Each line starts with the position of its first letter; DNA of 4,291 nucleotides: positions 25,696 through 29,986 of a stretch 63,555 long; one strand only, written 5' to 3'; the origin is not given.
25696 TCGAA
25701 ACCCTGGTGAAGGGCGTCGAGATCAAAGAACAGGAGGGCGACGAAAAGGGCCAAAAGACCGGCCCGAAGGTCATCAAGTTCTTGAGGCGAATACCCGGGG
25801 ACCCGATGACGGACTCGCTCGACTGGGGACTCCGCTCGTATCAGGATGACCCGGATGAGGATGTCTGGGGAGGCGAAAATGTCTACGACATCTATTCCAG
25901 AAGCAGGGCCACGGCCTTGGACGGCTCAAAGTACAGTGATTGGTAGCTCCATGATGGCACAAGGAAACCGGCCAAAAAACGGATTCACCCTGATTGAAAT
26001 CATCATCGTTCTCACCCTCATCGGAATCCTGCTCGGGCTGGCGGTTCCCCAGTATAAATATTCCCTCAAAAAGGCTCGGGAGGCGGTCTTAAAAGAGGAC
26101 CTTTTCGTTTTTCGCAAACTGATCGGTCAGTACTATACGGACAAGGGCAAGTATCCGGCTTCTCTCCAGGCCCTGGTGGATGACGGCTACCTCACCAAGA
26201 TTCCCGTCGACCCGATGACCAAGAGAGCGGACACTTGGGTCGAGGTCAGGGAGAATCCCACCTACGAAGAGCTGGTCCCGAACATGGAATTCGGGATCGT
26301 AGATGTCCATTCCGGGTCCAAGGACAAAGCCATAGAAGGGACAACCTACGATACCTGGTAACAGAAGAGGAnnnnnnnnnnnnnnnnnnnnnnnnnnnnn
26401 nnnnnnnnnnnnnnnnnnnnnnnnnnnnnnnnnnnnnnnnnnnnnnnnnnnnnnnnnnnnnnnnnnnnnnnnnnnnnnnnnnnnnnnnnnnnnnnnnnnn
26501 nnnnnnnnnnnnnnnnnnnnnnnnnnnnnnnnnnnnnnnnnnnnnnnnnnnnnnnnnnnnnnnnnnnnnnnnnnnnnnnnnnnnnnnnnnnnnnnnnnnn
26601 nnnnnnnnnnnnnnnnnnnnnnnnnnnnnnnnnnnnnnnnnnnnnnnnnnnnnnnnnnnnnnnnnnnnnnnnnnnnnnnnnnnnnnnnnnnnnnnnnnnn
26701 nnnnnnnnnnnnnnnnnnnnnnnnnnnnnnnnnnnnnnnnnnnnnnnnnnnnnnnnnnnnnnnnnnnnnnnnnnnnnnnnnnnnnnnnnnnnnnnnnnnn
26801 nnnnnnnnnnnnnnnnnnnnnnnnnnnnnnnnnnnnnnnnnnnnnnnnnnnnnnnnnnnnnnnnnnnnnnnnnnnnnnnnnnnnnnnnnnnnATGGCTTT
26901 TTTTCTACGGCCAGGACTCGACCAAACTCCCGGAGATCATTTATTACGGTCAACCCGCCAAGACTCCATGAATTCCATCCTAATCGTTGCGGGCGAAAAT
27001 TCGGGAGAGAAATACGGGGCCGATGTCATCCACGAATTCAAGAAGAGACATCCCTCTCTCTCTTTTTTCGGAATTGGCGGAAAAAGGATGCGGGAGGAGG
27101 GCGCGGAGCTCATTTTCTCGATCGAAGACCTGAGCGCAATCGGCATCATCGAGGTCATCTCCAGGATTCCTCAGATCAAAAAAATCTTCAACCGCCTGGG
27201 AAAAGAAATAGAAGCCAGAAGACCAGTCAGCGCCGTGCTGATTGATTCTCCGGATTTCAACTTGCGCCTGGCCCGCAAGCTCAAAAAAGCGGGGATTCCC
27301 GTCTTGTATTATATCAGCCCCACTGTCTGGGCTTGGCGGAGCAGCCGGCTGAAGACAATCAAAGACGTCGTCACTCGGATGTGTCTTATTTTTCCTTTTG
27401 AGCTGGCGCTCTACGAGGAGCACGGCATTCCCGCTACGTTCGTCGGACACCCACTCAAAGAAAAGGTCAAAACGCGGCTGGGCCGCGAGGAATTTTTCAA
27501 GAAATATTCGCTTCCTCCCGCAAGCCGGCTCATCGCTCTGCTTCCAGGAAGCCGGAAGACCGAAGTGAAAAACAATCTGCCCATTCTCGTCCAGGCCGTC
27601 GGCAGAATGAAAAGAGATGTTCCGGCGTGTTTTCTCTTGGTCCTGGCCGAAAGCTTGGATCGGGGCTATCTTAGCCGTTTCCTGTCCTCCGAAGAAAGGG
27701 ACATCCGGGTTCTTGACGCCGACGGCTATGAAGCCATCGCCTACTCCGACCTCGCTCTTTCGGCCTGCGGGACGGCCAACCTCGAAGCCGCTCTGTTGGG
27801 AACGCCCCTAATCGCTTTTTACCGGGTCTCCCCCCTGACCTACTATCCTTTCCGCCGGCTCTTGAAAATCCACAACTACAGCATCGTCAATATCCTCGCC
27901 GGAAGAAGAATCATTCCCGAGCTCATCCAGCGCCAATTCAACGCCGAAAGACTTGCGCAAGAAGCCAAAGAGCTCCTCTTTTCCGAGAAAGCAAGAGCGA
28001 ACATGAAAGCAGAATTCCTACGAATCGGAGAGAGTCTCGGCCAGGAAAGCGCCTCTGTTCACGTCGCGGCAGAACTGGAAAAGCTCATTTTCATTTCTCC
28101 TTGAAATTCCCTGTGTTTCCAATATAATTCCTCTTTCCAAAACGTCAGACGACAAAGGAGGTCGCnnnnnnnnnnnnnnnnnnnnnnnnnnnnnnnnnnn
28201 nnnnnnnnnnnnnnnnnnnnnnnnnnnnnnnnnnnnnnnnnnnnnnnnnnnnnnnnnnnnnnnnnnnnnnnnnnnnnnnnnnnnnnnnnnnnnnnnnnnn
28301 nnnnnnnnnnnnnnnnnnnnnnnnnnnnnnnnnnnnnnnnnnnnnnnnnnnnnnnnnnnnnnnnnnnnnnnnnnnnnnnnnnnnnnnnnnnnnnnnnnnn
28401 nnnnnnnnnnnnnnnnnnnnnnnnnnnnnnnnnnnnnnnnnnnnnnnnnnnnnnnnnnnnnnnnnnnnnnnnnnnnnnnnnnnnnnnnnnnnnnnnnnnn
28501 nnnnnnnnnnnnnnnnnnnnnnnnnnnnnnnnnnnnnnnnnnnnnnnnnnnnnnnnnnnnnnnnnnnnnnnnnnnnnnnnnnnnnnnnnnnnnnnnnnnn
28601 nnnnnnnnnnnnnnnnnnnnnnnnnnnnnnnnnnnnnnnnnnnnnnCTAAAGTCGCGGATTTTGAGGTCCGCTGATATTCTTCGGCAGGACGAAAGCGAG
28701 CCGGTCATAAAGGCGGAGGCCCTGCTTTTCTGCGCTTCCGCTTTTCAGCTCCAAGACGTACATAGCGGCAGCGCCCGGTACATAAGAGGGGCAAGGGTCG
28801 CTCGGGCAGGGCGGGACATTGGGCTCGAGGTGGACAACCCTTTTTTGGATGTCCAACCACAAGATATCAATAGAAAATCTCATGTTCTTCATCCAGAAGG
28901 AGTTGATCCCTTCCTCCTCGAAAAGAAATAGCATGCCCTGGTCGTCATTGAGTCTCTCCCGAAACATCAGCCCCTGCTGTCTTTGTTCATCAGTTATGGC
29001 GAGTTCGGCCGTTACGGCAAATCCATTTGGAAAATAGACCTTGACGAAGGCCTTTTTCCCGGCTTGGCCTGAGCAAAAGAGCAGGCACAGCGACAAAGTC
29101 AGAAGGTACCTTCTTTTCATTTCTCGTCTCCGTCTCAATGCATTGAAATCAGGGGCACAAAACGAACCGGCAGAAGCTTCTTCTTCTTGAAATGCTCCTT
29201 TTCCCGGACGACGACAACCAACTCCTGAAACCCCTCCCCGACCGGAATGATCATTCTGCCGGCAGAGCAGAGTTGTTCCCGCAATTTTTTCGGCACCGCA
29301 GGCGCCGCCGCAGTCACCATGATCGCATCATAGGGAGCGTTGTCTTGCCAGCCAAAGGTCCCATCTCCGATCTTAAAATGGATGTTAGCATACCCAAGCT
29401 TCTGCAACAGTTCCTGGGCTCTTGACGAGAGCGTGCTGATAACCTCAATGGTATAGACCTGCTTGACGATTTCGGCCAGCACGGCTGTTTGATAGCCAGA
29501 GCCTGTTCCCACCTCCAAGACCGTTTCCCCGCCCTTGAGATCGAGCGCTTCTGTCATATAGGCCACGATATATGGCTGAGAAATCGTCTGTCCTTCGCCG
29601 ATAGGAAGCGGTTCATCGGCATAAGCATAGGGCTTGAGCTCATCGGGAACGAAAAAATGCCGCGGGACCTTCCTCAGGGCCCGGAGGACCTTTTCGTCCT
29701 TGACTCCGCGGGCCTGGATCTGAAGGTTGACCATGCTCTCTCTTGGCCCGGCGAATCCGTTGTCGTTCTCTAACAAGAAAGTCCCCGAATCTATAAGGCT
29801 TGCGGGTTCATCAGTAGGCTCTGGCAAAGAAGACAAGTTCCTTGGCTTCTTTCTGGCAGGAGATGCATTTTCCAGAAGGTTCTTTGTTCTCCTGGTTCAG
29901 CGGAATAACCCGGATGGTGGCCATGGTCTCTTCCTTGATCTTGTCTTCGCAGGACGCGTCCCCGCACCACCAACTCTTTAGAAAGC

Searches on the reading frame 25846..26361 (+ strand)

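Call 45: search_protein_families(library=pfam, proteins=[window:25846-26361:+], max_evalue=0.00001)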
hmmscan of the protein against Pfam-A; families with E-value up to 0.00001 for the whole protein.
window:25846-26361:+ (171 aa): 1 family
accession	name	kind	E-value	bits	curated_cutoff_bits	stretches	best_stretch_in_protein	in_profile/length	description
PF07963.17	N_methyl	-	4.6e-08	32.8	21.2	1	42-66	2-26/27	Prokaryotic N-terminal methylation motif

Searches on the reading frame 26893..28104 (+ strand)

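Call 45: search_protein_families(library=pfam, proteins=[window:26893-28104:+], max_evalue=0.00001)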
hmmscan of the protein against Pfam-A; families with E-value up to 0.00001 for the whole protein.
window:26893-28104:+ (403 aa): 1 family
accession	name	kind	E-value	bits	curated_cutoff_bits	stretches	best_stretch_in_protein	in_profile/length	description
PF02684.21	LpxB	-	1.4e-98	330.7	22.6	1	29-389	1-366/374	Lipid-A-disaccharide synthetase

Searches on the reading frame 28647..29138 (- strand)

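Call 46: search_protein_families(library=pfam, proteins=[window:28647-29138:-], max_evalue=0.00001)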
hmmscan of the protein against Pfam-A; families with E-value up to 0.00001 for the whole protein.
window:28647-29138:- (163 aa): 1 family
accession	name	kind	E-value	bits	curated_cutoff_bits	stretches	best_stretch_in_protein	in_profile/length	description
PF02643.20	DUF192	-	2.5e-31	108.1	27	1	42-148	1-95/96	Uncharacterized ACR, COG1430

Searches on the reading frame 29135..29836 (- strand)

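Call 46: search_protein_families(library=pfam, proteins=[window:29135-29836:-], max_evalue=0.00001)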
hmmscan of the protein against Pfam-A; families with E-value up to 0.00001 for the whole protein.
window:29135-29836:- (233 aa): 4 families
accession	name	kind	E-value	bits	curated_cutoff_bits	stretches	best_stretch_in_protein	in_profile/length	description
PF01135.25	PCMT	-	9.2e-65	218.8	20.3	1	34-231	5-207/210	Protein-L-isoaspartate(D-aspartate) O-methyltransferase (PCMT)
PF13847.12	Methyltransf_31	-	7.3e-08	32.7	27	1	101-175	2-81/145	Methyltransferase domain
PF00398.26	RrnaAD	-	2.5e-07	30.5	24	1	91-149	19-75/263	Ribosomal RNA adenine dimethylase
PF13649.12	Methyltransf_25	-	6.6e-07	30.4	27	1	106-189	1-86/97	Methyltransferase domain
